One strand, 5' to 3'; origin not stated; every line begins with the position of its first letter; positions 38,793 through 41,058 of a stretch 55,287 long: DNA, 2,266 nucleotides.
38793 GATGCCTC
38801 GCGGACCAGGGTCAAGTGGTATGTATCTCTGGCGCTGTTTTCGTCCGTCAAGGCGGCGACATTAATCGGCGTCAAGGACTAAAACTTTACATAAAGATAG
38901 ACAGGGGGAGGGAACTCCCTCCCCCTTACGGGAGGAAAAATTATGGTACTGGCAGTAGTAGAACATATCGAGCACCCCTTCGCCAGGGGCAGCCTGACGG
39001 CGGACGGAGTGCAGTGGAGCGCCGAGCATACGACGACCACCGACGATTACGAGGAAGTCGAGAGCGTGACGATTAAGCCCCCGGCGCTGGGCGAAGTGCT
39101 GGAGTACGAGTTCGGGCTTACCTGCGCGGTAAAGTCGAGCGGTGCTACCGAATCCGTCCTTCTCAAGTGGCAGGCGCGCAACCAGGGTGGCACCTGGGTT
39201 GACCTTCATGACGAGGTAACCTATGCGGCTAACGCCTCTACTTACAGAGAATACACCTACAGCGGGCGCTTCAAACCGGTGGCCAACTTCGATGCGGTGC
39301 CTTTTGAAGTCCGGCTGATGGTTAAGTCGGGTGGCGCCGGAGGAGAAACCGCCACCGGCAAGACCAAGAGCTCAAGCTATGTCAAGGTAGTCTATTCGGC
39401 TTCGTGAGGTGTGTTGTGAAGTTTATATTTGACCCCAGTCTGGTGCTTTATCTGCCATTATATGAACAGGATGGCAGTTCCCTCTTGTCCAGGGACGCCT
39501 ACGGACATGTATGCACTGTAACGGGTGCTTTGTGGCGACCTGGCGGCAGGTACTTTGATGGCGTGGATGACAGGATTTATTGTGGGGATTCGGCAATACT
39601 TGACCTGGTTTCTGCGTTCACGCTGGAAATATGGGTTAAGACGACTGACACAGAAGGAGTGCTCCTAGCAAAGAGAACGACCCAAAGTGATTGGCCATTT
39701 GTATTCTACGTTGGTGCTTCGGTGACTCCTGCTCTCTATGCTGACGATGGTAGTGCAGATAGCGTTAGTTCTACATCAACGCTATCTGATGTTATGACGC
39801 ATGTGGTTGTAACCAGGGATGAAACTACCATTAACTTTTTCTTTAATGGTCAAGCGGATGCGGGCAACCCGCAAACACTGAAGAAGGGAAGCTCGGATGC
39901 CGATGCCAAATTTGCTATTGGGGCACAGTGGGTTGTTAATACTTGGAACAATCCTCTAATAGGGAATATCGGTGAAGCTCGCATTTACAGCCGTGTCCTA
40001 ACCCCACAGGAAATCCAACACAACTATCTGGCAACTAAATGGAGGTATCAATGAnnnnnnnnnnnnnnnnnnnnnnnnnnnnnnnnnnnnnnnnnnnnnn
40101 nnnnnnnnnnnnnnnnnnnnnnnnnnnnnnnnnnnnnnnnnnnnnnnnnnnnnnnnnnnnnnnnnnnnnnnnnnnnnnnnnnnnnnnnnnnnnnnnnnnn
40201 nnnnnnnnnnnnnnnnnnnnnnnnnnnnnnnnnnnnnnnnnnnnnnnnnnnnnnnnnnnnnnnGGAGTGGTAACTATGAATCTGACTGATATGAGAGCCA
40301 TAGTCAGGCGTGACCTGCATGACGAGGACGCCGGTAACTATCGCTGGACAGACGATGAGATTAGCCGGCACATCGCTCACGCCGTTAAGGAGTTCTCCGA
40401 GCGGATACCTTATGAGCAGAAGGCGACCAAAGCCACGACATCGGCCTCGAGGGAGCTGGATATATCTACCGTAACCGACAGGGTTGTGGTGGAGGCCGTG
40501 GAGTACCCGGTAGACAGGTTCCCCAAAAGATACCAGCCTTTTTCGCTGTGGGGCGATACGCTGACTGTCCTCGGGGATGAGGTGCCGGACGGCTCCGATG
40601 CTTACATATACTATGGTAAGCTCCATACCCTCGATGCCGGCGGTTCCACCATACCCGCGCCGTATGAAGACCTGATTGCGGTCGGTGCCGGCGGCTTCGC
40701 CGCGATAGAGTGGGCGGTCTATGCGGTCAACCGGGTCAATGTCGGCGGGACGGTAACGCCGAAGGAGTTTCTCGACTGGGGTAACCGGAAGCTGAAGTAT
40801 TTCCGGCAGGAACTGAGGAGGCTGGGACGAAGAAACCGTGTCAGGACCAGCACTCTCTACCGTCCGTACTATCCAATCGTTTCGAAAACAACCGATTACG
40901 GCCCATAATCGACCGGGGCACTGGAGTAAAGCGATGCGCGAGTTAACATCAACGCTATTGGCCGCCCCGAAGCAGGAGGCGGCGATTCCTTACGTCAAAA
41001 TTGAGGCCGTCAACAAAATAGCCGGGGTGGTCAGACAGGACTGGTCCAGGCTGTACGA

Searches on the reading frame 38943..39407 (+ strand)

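Call 7: search_protein_families(library=pfam, proteins=[window:38943-39407:+], max_evalue=0.01)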
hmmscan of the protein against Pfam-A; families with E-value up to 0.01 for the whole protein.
window:38943-39407:+ (154 aa): 1 family
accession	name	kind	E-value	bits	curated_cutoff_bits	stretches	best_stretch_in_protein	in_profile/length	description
PF24801.1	FNIII-A_GpJ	-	0.0028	18.2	27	0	70-151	50-125/126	Tip attachment protein J,FNIII-A domain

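Call 52: search_protein_families(library=phrogs, proteins=[window:38943-39407:+], max_evalue=0.001)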
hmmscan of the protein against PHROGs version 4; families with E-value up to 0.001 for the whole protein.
window:38943-39407:+ (154 aa): 0 families

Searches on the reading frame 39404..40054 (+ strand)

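Call 7: search_protein_families(library=pfam, proteins=[window:39404-40054:+], max_evalue=0.01)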
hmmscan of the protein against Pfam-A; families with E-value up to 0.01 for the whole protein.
window:39404-40054:+ (216 aa): 1 family
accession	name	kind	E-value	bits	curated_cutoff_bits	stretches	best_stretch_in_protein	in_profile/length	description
PF13385.13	Laminin_G_3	-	2.6e-20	73.5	27.6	1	53-205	2-151/151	Concanavalin A-like lectin/glucanases superfamily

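Call 52: search_protein_families(library=phrogs, proteins=[window:39404-40054:+], max_evalue=0.001)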
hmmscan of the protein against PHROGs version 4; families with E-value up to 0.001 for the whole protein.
window:39404-40054:+ (216 aa): 8 families
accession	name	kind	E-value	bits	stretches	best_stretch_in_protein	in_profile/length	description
phrog_8510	-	head and packaging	2.1e-20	73.2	1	32-215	714-904/1348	virion structural protein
phrog_24074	-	unknown function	7e-12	45.4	2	49-154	460-571/892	-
phrog_3545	-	unknown function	2.3e-11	43.5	1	40-205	786-970/1115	-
phrog_17347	-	unknown function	1.7e-05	25.7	1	99-210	90-207/312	-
phrog_701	-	head and packaging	2.6e-05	21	1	70-180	4085-4195/6136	virion structural protein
phrog_18802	-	head and packaging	0.0001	19.9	1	70-196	868-989/3007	virion structural protein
phrog_38322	-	unknown function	0.00024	21.1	1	34-197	320-488/506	-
phrog_4390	-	unknown function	0.00031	21.4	1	112-209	139-240/253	-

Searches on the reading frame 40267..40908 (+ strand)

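Call 7: search_protein_families(library=pfam, proteins=[window:40267-40908:+], max_evalue=0.01)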
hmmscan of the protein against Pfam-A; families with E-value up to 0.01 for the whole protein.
window:40267-40908:+ (213 aa): 1 family
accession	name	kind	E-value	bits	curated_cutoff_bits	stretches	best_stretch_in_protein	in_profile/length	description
PF24175.2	SU10_adaptor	-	2.6e-05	25.2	27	1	4-152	1-153/194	SU10 adaptor protein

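Call 53: search_protein_families(library=phrogs, proteins=[window:40267-40908:+], max_evalue=0.001)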
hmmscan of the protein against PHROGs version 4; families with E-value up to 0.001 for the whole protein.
window:40267-40908:+ (213 aa): 1 family
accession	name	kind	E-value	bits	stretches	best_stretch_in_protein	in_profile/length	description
phrog_399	-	head and packaging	3.4e-05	24.5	1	3-54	1-52/220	structural protein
